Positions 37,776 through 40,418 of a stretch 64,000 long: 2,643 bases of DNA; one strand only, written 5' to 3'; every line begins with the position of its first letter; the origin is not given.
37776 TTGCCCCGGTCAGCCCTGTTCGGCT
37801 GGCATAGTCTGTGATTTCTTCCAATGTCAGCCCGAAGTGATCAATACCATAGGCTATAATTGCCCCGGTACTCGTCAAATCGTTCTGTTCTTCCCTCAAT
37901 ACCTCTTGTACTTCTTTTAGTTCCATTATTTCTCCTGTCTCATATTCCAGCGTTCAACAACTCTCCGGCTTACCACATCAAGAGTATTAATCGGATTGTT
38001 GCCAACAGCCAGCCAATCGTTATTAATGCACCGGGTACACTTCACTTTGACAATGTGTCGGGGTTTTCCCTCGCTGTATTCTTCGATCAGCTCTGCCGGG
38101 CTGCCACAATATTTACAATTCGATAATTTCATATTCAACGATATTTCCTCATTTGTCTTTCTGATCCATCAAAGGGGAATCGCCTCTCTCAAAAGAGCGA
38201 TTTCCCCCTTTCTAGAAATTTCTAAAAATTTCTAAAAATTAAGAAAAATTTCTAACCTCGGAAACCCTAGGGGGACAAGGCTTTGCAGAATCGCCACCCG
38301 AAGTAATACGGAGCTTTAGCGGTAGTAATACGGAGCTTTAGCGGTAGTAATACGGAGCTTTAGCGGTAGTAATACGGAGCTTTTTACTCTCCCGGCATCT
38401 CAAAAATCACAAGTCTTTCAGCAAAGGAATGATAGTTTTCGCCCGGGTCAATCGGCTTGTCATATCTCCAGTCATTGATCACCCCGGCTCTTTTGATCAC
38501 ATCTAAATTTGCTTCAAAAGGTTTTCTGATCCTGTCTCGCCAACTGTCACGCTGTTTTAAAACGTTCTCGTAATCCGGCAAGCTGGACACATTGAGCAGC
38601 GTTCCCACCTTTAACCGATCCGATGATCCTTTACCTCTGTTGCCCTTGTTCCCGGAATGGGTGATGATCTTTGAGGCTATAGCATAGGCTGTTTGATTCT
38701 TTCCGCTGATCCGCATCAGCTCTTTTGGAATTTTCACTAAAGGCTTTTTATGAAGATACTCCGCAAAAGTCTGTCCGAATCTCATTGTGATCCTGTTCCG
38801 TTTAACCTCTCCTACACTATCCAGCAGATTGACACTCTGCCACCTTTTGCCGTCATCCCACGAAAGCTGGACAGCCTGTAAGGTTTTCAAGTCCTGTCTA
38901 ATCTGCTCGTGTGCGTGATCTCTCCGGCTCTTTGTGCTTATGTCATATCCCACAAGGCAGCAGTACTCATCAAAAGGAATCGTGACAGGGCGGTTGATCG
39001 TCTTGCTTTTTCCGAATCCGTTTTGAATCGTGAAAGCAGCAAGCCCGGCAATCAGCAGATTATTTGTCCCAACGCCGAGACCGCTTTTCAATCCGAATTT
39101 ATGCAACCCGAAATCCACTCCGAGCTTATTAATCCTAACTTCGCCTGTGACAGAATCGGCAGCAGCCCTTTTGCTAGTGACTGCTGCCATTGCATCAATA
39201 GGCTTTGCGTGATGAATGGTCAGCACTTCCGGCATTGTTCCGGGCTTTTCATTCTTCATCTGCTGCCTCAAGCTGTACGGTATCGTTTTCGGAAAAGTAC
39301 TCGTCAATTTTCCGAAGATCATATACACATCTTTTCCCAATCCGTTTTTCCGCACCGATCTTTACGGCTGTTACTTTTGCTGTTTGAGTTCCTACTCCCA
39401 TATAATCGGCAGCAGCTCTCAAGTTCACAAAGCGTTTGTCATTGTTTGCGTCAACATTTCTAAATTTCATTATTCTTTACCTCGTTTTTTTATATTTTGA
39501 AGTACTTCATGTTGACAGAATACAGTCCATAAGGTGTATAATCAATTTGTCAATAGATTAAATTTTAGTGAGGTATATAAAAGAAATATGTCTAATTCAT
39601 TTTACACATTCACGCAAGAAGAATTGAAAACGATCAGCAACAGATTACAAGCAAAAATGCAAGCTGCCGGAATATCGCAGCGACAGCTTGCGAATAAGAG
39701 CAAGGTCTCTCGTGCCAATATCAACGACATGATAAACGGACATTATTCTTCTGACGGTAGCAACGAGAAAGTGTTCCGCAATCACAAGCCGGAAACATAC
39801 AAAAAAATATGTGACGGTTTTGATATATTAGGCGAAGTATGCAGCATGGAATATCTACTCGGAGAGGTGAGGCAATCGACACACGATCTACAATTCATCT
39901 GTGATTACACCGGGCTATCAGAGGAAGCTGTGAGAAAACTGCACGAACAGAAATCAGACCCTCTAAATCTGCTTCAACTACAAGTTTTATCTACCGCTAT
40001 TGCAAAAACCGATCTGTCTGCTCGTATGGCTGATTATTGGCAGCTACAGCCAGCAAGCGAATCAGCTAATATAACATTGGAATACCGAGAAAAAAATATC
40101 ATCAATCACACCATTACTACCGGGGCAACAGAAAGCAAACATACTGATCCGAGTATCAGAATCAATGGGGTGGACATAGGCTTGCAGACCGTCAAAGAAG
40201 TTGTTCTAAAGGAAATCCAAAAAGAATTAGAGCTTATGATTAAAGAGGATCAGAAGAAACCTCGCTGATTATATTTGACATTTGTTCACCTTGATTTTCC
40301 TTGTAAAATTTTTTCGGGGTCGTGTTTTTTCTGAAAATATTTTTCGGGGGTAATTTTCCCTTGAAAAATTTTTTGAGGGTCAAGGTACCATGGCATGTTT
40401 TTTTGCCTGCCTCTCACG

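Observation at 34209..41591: Capsid-less 7.4-kb integrative replicon (int, DnaB-like, iteron-Rep, Lar-like, Xis, XRE switch): satellite-like element with unexplained cargo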

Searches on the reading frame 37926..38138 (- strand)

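Call 6: search_protein_families(library=pfam, proteins=[window:37926-38138:-], max_evalue=0.01)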
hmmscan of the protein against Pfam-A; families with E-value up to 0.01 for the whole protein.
window:37926-38138:- (70 aa): 1 family
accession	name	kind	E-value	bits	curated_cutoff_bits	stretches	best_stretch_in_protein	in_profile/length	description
PF14354.12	Lar_restr_allev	-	0.0034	18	28.6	0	4-67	2-57/58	Restriction alleviation protein Lar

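Call 7: search_protein_families(library=phrogs, proteins=[window:37926-38138:-], max_evalue=0.01)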
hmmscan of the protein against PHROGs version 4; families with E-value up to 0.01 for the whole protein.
window:37926-38138:- (70 aa): 1 family
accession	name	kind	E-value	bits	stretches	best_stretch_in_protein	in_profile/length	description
phrog_599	-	moron, auxiliary metabolic gene and host takeover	7.7e-06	27.2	1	2-69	71-128/262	Lar-like restriction alleviation protein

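Call 8: search_protein_families(library=ncbifam, proteins=[window:37926-38138:-], max_evalue=0.01)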
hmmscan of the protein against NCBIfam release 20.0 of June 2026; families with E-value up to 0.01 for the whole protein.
window:37926-38138:- (70 aa): 0 families

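Call 9: search_protein_families(library=padloc, proteins=[window:37926-38138:-], max_evalue=0.01)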
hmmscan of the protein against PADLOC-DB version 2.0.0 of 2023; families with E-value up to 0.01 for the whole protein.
window:37926-38138:- (70 aa): 0 families

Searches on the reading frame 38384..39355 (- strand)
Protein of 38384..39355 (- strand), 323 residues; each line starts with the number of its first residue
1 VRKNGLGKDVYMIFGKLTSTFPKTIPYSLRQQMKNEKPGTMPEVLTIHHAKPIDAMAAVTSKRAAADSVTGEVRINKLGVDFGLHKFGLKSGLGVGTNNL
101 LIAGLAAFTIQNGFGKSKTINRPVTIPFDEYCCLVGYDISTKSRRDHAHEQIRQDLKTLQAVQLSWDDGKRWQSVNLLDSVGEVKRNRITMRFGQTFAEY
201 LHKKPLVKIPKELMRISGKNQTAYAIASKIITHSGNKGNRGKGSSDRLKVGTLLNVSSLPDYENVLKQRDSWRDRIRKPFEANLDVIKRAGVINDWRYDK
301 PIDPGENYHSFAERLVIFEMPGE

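Call 6: search_protein_families(library=pfam, proteins=[window:38384-39355:-], max_evalue=0.01)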
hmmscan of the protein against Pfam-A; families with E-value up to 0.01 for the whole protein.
window:38384-39355:- (323 aa): 1 family
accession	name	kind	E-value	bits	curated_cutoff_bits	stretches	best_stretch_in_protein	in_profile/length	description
PF01051.27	Rep3_N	-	5.3e-05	24.1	22.4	1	118-203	34-112/141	Initiator Replication protein, WH1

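Call 7: search_protein_families(library=phrogs, proteins=[window:38384-39355:-], max_evalue=0.01)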
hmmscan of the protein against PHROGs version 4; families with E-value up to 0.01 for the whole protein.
window:38384-39355:- (323 aa): 0 families

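Call 8: search_protein_families(library=ncbifam, proteins=[window:38384-39355:-], max_evalue=0.01)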
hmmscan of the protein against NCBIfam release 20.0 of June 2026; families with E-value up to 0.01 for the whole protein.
window:38384-39355:- (323 aa): 0 families

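Call 9: search_protein_families(library=padloc, proteins=[window:38384-39355:-], max_evalue=0.01)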
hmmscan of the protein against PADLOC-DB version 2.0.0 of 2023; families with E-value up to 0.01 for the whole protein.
window:38384-39355:- (323 aa): 0 families

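Call 11: find_encoding_contigs(protein=window:38384-39355:-, flank=10000, max_places=10)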
Protein window:38384-39355:- (323 aa): no gene with exactly this product is on record in the collection.

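Call 16: find_homologous_proteins(query=window:38384-39259:-)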
Query window:38384-39259:- (291 aa): 1 proteins with E <= 0.001 among 1629 candidates.
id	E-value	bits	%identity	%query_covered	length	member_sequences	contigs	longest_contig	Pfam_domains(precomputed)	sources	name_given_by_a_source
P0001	1.0e-178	611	93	100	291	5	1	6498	-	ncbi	-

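Call 17: find_encoding_contigs(protein=P0001, flank=10000, max_places=10)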
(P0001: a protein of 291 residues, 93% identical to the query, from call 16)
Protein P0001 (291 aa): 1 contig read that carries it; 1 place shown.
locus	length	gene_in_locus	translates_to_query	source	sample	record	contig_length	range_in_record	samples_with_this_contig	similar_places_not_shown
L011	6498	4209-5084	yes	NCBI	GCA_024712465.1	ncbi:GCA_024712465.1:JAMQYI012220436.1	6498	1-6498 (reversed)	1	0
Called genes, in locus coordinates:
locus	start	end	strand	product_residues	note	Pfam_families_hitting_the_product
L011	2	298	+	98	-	?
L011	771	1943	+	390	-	PF13102:Phage_int_SAM_5 (faint), PF00589:Phage_integrase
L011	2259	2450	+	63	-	-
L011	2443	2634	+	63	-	-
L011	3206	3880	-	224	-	PF01381:HTH_3 (faint)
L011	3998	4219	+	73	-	PF20063:DUF6462 (faint)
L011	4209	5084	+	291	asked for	-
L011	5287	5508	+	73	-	PF14354:Lar_restr_allev (faint)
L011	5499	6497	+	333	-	?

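Call 22: find_related_loci(query=window:38384-39259:-, collection=viral_contigs, flank=10000)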
Query window:38384-39259:- (291 aa) in viral_contigs; peptide patterns used: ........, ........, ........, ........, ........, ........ (x = any residue, [..] = any of these).
11 stretches matched a pattern, but none encodes a relative of the query by tblastn (E <= 1e-3).

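Call 28: search_protein_representatives(protein=window:38384-39259:-)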
Query: 291 residues. Proteins with E-value up to 0.001 (for the whole library): 963; up to 1e-10: 410; up to 1e-30: 27. The best 150 are listed.
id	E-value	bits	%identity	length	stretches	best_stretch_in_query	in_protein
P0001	3.3e-179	610.8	93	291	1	1-291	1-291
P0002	3.1e-43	164.6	39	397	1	11-267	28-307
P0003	6.5e-43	163.5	39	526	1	10-270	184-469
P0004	7.1e-42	160.1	40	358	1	11-267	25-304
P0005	7.6e-40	153.5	36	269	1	13-287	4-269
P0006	2.0e-38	148.8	39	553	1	10-279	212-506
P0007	3.4e-38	148.1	34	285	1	12-287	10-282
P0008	8.5e-36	140.2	39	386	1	6-267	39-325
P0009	2.4e-35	138.7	36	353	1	12-269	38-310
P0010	1.4e-34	136.2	37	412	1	8-271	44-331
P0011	6.2e-34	134.1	39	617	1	12-267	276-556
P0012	9.9e-34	133.4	38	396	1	15-267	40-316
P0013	1.2e-33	133.2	32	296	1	13-288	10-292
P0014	9.5e-33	130.2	36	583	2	114-271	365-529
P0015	2.1e-32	129.0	37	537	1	14-268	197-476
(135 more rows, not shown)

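Call 33: search_protein_families(library=pfam, alignment_id=A1, max_evalue=0.001)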
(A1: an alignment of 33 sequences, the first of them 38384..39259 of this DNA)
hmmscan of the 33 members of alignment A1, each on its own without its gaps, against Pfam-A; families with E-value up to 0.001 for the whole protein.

A. member 1, window:38384-39259:- (291 aa): 1 family
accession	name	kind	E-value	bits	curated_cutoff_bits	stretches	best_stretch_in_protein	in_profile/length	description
PF01051.27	Rep3_N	-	4.4e-05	24.3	22.4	1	86-171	34-112/141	Initiator Replication protein, WH1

B. families by the number of members that match (of 33 scanned): 2 families
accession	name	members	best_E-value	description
PF01051.27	Rep3_N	12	9.4e-10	Initiator Replication protein, WH1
PF13545.12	HTH_Crp_2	1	0.00051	Crp-like helix-turn-helix domain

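Call 35: find_related_loci(query=A2, collection=genome_contigs, flank=10000)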
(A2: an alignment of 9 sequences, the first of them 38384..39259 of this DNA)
Query A2 (291 aa) in genome_contigs; peptide patterns used: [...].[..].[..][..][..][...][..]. (x = any residue, [..] = any of these).
34 stretches matched a pattern, but none encodes a relative of the query by tblastn (E <= 1e-3).

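Call 44: search_dna_similar(query=window:38384-39259:-, collection=phages, mode=protein, max_evalue=0.001, max_rows=15)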
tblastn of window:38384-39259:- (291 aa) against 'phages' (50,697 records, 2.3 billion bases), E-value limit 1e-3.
Records with a match: 2; places in all: 2; records where one place covers at least 80% of the query: 0.
Best place of each record, by identity: <60% 2.
By first word of the organism name: Streptococcus 2.
By host as written in the record: Streptococcus suis FJZZ32 1; Streptococcus suis FJZZ39 1.
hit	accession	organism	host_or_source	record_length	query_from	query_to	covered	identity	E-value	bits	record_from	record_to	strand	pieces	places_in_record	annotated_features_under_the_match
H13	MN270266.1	Streptococcus phage phi-SsuFJZZ32_rum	Streptococcus suis FJZZ32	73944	83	287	70%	24.4%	6e-8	59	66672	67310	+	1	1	hypothetical protein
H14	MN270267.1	Streptococcus phage phi-SsuFJZZ39_rum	Streptococcus suis FJZZ39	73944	83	287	70%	24.4%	6e-8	59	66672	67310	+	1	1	hypothetical protein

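Call 45: search_dna_similar(query=window:38384-39259:-, collection=plasmids, mode=protein, max_evalue=0.001, max_rows=20)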
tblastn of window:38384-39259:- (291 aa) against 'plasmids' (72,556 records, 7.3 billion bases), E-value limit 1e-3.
Records with a match: 1; places in all: 1; records where one place covers at least 80% of the query: 1.
Best place of each record, by identity: <60% 1.
By first word of the organism name: Deltaproteobacteria 1.
By predicted mobility (MOB-suite, as given by PLSDB): non-mobilizable 1.
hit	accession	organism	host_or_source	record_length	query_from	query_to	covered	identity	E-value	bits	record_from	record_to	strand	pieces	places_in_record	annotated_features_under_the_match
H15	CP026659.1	Deltaproteobacteria bacterium Smac51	cockroach,pure culture,hindgut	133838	5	288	98%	25.0%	1e-14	81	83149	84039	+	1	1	hypothetical protein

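Call 55: search_solved_structures(query=A1, max_evalue=1)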
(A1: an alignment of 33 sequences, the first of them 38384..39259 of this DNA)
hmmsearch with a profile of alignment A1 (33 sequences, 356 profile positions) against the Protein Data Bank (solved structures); distinct sequences matched with E-value up to 1: 0.

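Call 65: predict_structure(alignment_id=A1)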
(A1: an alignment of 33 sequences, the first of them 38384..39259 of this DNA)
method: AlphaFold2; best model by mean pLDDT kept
length: 291 residues; sequences in the alignment: 33
mean_pLDDT: 90.9   pTM: 0.89
mean pLDDT of the five models: 90.9, 90.9, 89.5, 89.1, 88.7
residues with pLDDT >= 90: 237; 70-90: 38; 50-70: 10; < 50: 6
segments of 3 or more residues with pLDDT < 50: 1-6
pLDDT, mean of each block of 10 residues (from residue 1): 50 91 90 81 93 72 94 94 87 94 93 95 93 95 89 91 95 93 94 97 92 97 95 96 98 97 97 95 95 54
secondary structure, 60 per line:
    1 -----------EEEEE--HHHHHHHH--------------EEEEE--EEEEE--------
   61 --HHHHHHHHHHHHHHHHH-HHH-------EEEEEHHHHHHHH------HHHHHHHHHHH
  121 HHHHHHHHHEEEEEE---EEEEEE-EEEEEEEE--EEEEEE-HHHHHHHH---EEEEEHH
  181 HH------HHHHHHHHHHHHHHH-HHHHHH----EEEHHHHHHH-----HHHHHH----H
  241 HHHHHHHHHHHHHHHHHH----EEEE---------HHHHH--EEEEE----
elements in order: E12-16 H19-26 E41-45 E48-52 H63-79 E91-95 H96-103 H110-129 E130-135 E139-144 E146-153 E156-161 H163-170 E174-178 H179-182 H189-203 H205-210 E215-217 H218-224 H230-235 H240-258 E263-266 H276-280 E283-287

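Call 69: fold_search(model_id=the predicted structure, library=pdb)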
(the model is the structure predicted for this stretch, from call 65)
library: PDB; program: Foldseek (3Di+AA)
matches with E <= 10: 180; with E <= 0.001: 40
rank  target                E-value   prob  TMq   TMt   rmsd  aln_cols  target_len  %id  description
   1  9z55_C                1.2e-06  1.00  0.49  0.62   5.0       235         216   11  Isoreticular co-crystal 1 with asymmetrical expanded duplex (31mer) containing insert sequence CATGAGTCAT (released 2026-02-18)
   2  9z44_C                1.7e-06  1.00  0.48  0.61   5.1       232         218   12  Isoreticular co-crystal 1 with symmetrical expanded duplex (31mer) containing insert sequence CCCGGCCGGA and loaded wi (released 2026-02-25)
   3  2nra_C                2.3e-06  1.00  0.52  0.60   8.3       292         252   13  Crystal structure of Pi initiator protein in complex with iteron DNA (released 2006-11-14)
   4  9yzg_C                2.6e-06  1.00  0.49  0.63   5.0       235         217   11  Isoreticular co-crystal 1 with asymmetrical expanded duplex (31mer) containing insert sequence ATGAGTCATA (released 2026-02-18)
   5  7rva_C                3.0e-06  1.00  0.48  0.60   4.9       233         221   12  Updated Crystal Structure of Replication Initiator Protein REPE54. (released 2021-09-01)
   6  9nb0_C                3.2e-06  1.00  0.49  0.63   5.0       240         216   11  Isoreticular, Porous co-crystal of Replication Initiator Protein REPE54 and asymmetrical expanded duplex (31mer) conta (released 2026-02-18)
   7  9yzf_C                3.2e-06  1.00  0.48  0.61   5.0       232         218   12  Isoreticular co-crystal 1 with asymmetrical expanded duplex (31mer) containing insert sequence AATTAGGCCG (released 2026-02-18)
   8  7ur0_C                3.4e-06  1.00  0.48  0.62   4.8       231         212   12  Isoreticular, interpenetrating co-crystal of Replication Initiator Protein REPE54 and scaffold-insert duplexes (21mer  (released 2023-04-26)
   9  7soz_C                3.6e-06  1.00  0.49  0.61   5.1       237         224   10  Replication Initiator Protein REPE54 and cognate DNA sequence with terminal three prime phosphates chemically crosslin (released 2021-11-10)
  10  9yzm_C                4.3e-06  1.00  0.49  0.63   4.7       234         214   11  Isoreticular co-crystal 1 with asymmetrical expanded duplex (31mer) containing insert sequence CTAATTAGGC and loaded w (released 2026-02-18)
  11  9yzl_C                4.3e-06  1.00  0.49  0.62   4.9       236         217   11  Isoreticular co-crystal of Replication Initiator Protein REPE54 and asymmetrical expanded duplex (31mer) containing th (released 2026-02-18)
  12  7sgc_C                4.3e-06  1.00  0.49  0.61   4.7       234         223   12  Replication Initiator Protein REPE54 and cognate DNA sequence with terminal five prime phosphates. (released 2021-10-13)
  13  9z1d_C                4.5e-06  1.00  0.48  0.61   5.1       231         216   12  Isoreticular co-crystal 1 with asymmetrical expanded duplex (31mer) containing insert sequence GCTTGATGAG, crystal soa (released 2026-02-18)
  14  8ac8_C                5.4e-06  1.00  0.46  0.58   5.0       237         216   13  The nucleoprotein complex of Rep protein with DUE ssDNA (released 2023-09-27)
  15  9yzi_C                5.7e-06  1.00  0.47  0.61   5.3       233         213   12  Isoreticular co-crystal 1 with asymmetrical expanded duplex (31mer) containing insert sequence CCCGGCCGGA (released 2026-02-18)
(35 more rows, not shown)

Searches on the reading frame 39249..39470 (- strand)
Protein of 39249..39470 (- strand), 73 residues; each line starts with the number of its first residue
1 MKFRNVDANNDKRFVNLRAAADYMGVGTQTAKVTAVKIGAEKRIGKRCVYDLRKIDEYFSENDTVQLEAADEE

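Call 6: search_protein_families(library=pfam, proteins=[window:39249-39470:-], max_evalue=0.01)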
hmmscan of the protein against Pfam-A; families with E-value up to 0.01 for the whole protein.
window:39249-39470:- (73 aa): 1 family
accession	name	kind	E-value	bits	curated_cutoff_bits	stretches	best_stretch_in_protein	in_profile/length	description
PF20063.5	DUF6462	-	4.3e-05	24.1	27.1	1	12-61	1-50/51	Family of unknown function (DUF6462)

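Call 7: search_protein_families(library=phrogs, proteins=[window:39249-39470:-], max_evalue=0.01)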
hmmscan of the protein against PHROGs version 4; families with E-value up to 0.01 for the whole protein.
window:39249-39470:- (73 aa): 1 family
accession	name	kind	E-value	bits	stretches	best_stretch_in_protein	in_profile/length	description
phrog_66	-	integration and excision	0.003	18.3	1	7-70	86-151/412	excisionase and transcriptional regulator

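Call 8: search_protein_families(library=ncbifam, proteins=[window:39249-39470:-], max_evalue=0.01)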
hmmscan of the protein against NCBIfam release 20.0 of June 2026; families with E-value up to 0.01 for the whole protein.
window:39249-39470:- (73 aa): 0 families

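Call 9: search_protein_families(library=padloc, proteins=[window:39249-39470:-], max_evalue=0.01)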
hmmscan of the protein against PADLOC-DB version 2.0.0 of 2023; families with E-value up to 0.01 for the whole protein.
window:39249-39470:- (73 aa): 0 families

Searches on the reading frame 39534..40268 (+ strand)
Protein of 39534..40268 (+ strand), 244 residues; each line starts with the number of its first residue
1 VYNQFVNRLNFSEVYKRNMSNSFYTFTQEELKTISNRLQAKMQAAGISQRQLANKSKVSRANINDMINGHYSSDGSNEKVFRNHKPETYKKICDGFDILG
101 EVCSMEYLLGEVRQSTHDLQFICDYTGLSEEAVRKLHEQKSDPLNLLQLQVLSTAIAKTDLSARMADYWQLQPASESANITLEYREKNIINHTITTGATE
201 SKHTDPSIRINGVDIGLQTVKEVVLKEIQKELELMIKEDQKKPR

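Call 6: search_protein_families(library=pfam, proteins=[window:39534-40268:+], max_evalue=0.01)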
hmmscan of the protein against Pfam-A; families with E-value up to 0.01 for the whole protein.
window:39534-40268:+ (244 aa): 5 families
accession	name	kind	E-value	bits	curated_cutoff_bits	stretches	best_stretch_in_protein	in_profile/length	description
PF01381.28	HTH_3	-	8.3e-06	26.2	23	1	38-72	1-35/55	Helix-turn-helix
PF13443.12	HTH_26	-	0.00015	22.4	22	0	37-70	1-34/63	Cro/C1-type HTH DNA-binding domain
PF13560.12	HTH_31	-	0.00035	21.3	27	0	37-71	5-39/64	Helix-turn-helix domain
PF01371.25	Trp_repressor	-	0.0046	17.4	27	1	26-64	27-67/88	Trp repressor protein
PF13412.12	HTH_24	-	0.0088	16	21.9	0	43-67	14-38/48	Winged helix-turn-helix DNA-binding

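Call 7: search_protein_families(library=phrogs, proteins=[window:39534-40268:+], max_evalue=0.01)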
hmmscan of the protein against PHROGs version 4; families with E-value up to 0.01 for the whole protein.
window:39534-40268:+ (244 aa): 11 families
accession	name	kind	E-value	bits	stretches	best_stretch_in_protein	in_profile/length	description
phrog_8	-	transcription regulation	5.9e-08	33.5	1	13-142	58-224/346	transcriptional regulator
phrog_3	-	transcription regulation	2.2e-06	28.7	1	27-116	82-155/430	transcriptional repressor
phrog_296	-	integration and excision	9.5e-06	25.6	1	10-82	204-274/626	DNA transposition protein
phrog_2339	-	DNA, RNA and nucleotide metabolism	5.7e-05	24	1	32-72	24-64/98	HTH DNA binding protein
phrog_2328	-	transcription regulation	0.00011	23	1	32-71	14-53/128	transcriptional repressor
phrog_4779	-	transcription regulation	0.00012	23.5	1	35-81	4-50/98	transcriptional regulator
phrog_1373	-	transcription regulation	0.00022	22.3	1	29-70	60-100/166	transcriptional regulator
phrog_2967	-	transcription regulation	0.00031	21.3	1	31-74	8-51/225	transcriptional regulator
phrog_1468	-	transcription regulation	0.00047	20.7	1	29-80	3-54/67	transcriptional repressor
phrog_1124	-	transcription regulation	0.00096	19.8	1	34-77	5-51/177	transcriptional regulator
phrog_2439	-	transcription regulation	0.0035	17.2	1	29-72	3-46/367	transcriptional regulator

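Call 8: search_protein_families(library=ncbifam, proteins=[window:39534-40268:+], max_evalue=0.01)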
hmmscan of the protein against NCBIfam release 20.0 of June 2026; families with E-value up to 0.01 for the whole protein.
window:39534-40268:+ (244 aa): 2 families
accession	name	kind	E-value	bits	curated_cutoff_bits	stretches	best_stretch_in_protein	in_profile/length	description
NF048000.1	ECH1013_TF_S24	equivalog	0.0045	16.9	300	1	33-76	2-45/204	ECH_1013 family putative transcriptional regulator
TIGR03070.1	couple_hipB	subfamily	0.0047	16.8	71.65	0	33-71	2-40/58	type II toxin-antitoxin system Y4mF family antitoxin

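Call 9: search_protein_families(library=padloc, proteins=[window:39534-40268:+], max_evalue=0.01)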
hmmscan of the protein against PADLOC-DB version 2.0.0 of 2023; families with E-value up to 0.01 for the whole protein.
window:39534-40268:+ (244 aa): 2 families
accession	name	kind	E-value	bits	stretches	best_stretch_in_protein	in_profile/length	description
PDLC04760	PDC-M64C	-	0.0034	15.7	1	31-70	24-63/93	-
PDLC04142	capH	-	0.0036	16.3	0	35-139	8-94/103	capH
